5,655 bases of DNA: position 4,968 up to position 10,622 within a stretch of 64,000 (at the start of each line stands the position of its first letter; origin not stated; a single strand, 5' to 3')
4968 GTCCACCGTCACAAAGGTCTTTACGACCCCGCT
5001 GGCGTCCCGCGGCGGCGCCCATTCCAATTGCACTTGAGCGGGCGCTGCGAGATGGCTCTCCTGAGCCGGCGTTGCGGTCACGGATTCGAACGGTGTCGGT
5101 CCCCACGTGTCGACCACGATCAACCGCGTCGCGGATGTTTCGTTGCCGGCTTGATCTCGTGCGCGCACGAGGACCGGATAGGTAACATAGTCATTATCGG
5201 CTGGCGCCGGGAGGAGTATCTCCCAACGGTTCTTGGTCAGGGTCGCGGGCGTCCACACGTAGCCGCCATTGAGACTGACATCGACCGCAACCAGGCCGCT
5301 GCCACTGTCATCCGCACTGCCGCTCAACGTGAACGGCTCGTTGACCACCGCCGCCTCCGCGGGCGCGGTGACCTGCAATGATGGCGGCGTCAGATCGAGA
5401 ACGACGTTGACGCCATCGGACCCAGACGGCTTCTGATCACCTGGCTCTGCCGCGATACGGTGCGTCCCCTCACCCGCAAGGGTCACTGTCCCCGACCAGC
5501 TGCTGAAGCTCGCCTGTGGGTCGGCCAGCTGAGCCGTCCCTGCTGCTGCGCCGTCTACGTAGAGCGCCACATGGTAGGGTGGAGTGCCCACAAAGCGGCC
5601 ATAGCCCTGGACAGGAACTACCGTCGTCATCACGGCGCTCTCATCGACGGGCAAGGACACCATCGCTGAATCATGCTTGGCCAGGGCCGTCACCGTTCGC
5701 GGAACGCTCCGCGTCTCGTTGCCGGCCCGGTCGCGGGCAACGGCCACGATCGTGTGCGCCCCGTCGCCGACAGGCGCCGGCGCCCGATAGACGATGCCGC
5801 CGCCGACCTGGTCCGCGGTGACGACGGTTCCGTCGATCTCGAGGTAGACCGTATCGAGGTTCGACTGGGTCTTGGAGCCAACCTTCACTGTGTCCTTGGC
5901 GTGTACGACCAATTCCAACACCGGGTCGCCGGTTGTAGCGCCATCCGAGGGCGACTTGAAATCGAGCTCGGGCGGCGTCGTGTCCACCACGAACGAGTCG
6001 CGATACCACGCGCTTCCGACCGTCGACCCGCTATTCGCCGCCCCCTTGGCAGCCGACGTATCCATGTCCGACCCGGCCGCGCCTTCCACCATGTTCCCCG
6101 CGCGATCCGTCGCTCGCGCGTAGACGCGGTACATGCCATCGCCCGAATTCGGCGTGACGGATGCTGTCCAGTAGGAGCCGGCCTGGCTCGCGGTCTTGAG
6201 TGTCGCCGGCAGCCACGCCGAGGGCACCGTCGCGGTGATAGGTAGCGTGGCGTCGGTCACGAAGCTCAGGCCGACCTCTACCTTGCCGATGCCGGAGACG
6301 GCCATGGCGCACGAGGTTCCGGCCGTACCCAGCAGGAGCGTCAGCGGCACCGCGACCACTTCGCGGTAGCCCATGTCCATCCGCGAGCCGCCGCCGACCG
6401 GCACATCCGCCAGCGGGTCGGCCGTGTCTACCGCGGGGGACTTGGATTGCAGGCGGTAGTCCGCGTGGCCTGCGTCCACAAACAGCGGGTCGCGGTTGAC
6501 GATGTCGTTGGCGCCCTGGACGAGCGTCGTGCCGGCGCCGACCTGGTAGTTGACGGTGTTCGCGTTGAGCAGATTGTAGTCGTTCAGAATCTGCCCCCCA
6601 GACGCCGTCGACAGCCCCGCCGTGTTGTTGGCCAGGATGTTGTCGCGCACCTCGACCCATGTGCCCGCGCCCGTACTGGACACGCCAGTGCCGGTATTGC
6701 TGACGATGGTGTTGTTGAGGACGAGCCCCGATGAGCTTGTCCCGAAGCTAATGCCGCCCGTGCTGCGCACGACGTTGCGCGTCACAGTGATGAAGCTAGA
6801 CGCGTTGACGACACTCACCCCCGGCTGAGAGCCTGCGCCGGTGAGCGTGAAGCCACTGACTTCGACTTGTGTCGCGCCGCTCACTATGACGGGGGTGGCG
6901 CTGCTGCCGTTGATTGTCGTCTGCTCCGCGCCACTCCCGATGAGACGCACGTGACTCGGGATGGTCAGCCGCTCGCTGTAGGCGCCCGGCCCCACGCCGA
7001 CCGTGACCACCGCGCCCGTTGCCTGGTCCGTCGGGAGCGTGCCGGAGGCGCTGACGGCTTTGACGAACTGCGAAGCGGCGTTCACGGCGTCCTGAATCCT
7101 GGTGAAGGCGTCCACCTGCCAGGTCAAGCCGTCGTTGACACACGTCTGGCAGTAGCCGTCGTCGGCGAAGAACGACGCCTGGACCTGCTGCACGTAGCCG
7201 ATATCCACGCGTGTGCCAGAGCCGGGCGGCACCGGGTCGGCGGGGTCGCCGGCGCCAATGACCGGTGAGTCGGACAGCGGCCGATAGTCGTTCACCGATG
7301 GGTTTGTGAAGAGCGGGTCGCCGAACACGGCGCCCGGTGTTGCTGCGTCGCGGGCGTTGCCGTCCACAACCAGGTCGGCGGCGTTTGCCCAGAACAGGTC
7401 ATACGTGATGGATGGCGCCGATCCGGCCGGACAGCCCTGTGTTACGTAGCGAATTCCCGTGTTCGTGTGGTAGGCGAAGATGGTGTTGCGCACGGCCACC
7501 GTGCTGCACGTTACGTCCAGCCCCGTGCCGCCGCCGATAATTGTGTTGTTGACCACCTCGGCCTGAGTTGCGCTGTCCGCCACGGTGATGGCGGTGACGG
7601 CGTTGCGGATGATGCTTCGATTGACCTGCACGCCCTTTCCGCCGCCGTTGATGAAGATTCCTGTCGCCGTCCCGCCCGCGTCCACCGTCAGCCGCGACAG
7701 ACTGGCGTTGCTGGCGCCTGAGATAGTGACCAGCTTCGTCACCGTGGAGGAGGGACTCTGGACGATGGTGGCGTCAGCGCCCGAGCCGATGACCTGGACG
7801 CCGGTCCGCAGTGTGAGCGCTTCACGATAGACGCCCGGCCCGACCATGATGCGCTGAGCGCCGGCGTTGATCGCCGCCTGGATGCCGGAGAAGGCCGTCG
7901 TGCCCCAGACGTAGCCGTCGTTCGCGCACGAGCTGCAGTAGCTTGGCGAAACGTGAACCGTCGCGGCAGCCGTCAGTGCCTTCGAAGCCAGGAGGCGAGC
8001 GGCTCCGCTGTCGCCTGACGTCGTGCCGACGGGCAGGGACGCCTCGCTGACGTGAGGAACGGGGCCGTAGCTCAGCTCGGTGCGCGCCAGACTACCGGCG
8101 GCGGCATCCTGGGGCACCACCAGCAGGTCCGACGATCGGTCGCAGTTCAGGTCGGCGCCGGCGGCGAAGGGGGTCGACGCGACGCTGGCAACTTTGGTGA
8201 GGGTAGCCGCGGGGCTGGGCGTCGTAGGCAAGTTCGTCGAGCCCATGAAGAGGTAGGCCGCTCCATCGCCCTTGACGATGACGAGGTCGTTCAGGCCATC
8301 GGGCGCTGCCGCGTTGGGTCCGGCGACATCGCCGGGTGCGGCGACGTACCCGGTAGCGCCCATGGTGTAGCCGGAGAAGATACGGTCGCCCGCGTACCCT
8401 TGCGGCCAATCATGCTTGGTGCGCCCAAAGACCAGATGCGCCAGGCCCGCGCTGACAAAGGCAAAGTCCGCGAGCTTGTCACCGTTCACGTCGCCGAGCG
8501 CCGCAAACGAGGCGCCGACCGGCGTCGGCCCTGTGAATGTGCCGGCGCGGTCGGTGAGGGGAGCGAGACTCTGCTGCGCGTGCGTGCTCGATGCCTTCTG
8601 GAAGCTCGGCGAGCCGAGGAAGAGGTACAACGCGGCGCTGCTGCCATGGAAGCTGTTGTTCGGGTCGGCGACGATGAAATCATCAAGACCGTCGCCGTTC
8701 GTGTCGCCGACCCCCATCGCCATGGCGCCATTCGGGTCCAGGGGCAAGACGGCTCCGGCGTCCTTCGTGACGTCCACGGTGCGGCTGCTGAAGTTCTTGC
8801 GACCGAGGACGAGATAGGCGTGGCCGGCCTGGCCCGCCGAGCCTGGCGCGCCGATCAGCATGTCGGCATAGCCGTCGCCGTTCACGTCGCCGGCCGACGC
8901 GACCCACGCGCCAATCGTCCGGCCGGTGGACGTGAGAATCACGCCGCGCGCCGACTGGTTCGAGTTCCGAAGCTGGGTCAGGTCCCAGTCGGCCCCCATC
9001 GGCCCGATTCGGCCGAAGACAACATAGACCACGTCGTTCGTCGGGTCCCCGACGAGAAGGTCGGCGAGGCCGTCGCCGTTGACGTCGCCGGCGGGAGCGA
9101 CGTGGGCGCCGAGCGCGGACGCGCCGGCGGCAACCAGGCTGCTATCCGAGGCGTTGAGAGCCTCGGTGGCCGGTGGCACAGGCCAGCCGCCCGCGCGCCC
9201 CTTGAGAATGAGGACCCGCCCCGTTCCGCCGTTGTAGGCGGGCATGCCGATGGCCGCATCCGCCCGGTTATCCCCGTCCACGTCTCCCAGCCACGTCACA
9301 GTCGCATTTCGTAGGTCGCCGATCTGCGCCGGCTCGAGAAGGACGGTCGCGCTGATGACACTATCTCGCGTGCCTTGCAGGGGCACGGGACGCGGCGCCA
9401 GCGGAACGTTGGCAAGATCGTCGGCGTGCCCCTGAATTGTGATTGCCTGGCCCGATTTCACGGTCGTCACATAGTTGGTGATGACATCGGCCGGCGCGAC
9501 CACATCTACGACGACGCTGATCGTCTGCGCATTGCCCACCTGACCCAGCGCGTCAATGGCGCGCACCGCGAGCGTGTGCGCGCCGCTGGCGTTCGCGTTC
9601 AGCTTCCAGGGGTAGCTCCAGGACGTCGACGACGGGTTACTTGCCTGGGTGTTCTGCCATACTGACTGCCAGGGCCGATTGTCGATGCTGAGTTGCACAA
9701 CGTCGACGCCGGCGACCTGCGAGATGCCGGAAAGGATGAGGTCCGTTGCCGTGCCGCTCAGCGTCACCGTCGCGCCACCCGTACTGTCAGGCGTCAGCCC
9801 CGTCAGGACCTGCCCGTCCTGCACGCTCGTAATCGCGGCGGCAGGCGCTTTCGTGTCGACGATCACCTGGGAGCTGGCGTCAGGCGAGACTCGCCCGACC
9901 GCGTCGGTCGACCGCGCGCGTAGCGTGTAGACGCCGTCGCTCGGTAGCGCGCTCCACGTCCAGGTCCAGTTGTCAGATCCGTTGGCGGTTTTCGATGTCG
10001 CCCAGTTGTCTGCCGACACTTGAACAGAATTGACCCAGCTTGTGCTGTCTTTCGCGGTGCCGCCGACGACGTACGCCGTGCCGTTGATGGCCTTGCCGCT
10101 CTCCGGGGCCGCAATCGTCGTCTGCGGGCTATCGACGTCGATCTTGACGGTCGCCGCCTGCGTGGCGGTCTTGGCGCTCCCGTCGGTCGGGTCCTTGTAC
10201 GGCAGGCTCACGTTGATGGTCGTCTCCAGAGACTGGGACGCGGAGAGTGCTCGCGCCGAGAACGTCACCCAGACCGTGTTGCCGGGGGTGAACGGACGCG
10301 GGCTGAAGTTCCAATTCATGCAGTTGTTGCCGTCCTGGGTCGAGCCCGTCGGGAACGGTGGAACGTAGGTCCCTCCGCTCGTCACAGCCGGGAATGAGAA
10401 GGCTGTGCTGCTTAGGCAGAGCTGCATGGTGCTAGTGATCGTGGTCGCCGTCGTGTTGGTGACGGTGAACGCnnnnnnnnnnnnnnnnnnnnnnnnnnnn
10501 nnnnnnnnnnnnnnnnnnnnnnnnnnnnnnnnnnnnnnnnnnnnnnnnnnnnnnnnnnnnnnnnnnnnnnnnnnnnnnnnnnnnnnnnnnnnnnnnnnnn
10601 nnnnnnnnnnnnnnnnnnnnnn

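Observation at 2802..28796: Tandem pair of giant (about 4100-4500 aa) polytopic envelope proteins with unusual mid-protein membrane anchoring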

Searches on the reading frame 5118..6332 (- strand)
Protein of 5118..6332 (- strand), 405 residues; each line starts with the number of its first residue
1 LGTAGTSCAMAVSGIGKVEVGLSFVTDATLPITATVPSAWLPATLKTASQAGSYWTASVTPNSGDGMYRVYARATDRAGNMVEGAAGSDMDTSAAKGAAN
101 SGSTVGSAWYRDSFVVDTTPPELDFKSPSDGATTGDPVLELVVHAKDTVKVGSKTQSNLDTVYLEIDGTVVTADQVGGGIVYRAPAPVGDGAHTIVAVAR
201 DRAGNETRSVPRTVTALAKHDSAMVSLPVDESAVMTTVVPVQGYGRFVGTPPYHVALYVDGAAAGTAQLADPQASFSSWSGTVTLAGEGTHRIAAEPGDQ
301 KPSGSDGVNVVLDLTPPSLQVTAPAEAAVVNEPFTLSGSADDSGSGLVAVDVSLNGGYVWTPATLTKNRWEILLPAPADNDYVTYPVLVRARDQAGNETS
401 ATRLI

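Call 102: search_protein_families(library=pfam, proteins=[window:5118-6332:-], max_evalue=0.01)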
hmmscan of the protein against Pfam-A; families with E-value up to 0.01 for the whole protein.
window:5118-6332:- (405 aa): 5 families
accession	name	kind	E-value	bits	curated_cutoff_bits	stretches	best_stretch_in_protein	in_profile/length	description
PF19077.6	Big_13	-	1.4e-17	64.5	27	3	150-215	31-99/102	Bacterial Ig-like domain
PF17957.7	Big_7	-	1.5e-09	38.8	24.1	1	317-364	1-49/70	Bacterial Ig domain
PF12245.14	Big_3_2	-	0.00026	21.6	23.3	0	49-81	77-110/122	Bacterial Ig-like domain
PF09136.16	Glucodextran_B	-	0.0009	19.6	27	0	317-351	1-36/83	Glucodextranase, domain B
PF13754.12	Big_3_4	-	0.0034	17.7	27.3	0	51-81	20-49/106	Domain of unknown function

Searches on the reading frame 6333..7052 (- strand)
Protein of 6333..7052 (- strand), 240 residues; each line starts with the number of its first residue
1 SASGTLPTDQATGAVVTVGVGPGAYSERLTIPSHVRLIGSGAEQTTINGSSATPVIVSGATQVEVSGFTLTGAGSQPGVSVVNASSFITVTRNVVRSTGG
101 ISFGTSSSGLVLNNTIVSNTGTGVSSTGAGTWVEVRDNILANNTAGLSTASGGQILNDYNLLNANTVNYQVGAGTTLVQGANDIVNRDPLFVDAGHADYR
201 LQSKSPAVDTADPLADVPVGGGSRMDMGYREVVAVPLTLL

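Call 102: search_protein_families(library=pfam, proteins=[window:6333-7052:-], max_evalue=0.01)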
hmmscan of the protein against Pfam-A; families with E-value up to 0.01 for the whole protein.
window:6333-7052:- (240 aa): 4 families
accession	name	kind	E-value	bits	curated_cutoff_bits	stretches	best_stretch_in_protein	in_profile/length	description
PF05048.19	NosD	-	4.7e-08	33.2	23.6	1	54-183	41-163/212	Periplasmic copper-binding protein (NosD)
PF13229.12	Beta_helix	-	2.5e-07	30.9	25.9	1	44-182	15-149/158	Right handed beta helix region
PF08480.16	Disaggr_assoc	-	4.4e-06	27.2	22.6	1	84-208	40-176/194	Disaggregatase related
PF17161.10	DUF5123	-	0.0082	17.7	35.1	0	112-207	4-104/113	Domain of unknown function (DUF5123)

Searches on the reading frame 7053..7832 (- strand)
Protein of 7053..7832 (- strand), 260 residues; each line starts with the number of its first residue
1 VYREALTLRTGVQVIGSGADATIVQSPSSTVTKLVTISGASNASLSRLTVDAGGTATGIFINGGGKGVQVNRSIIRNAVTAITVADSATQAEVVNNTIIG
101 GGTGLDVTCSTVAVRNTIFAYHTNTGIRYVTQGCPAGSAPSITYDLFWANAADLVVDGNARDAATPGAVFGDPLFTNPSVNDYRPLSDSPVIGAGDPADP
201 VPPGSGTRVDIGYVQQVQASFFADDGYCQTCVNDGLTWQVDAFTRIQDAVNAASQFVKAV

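Call 102: search_protein_families(library=pfam, proteins=[window:7053-7832:-], max_evalue=0.01)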
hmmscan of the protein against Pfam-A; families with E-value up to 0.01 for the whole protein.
window:7053-7832:- (260 aa): 2 families
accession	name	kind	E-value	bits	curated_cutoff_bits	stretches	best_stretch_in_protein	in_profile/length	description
PF13229.12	Beta_helix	-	2.4e-06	27.7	25.9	1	35-133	49-148/158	Right handed beta helix region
PF05048.19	NosD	-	0.0065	16.4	23.6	1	10-101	83-172/212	Periplasmic copper-binding protein (NosD)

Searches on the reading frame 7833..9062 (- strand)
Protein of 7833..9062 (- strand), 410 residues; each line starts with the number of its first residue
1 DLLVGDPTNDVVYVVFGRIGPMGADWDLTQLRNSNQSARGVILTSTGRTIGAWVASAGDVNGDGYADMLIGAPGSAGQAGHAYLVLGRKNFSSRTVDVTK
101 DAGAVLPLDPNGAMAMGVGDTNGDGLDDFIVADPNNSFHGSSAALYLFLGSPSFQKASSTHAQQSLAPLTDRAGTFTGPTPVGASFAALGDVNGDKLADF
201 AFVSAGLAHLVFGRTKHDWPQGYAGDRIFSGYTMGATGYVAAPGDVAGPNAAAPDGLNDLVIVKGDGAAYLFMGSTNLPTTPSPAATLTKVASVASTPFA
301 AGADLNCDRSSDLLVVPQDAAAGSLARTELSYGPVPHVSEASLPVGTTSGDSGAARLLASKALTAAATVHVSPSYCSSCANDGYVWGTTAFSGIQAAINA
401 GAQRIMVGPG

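Call 102: search_protein_families(library=pfam, proteins=[window:7833-9062:-], max_evalue=0.01)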
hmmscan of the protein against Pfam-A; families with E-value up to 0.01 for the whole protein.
window:7833-9062:- (410 aa): 2 families
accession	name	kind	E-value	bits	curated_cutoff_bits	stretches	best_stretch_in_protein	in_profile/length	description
PF13517.12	FG-GAP_3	-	5.1e-15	56.3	26.9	2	120-201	1-60/61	FG-GAP-like repeat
PF01839.29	FG-GAP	-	4e-11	43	22.1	2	53-84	3-36/37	FG-GAP repeat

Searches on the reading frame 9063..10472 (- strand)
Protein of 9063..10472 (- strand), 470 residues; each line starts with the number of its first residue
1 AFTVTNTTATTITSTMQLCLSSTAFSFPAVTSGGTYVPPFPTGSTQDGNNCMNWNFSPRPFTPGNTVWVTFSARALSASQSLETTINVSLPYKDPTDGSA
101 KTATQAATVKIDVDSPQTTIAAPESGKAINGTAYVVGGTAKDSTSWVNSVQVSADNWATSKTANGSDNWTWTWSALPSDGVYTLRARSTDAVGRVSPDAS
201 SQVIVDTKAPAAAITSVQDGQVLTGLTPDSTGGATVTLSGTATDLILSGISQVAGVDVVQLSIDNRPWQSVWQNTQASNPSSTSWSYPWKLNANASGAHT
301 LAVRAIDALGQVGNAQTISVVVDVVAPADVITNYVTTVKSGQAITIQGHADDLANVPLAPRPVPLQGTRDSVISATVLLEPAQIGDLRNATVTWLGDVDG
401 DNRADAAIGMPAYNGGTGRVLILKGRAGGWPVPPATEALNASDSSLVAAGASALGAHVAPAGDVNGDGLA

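Call 102: search_protein_families(library=pfam, proteins=[window:9063-10472:-], max_evalue=0.01)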
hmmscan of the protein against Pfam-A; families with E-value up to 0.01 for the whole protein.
window:9063-10472:- (470 aa): 4 families
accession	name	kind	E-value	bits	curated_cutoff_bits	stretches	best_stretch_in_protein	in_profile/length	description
PF19077.6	Big_13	-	1.5e-09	38.7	27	2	147-207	40-102/102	Bacterial Ig-like domain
PF17957.7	Big_7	-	1.3e-06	29.3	24.1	1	116-186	1-70/70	Bacterial Ig domain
PF01839.29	FG-GAP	-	8.5e-05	22.8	22.1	1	395-423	7-37/37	FG-GAP repeat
PF13750.12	Big_3_3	-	0.00037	20.6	27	0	169-228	5-67/157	Bacterial Ig-like domain (group 3)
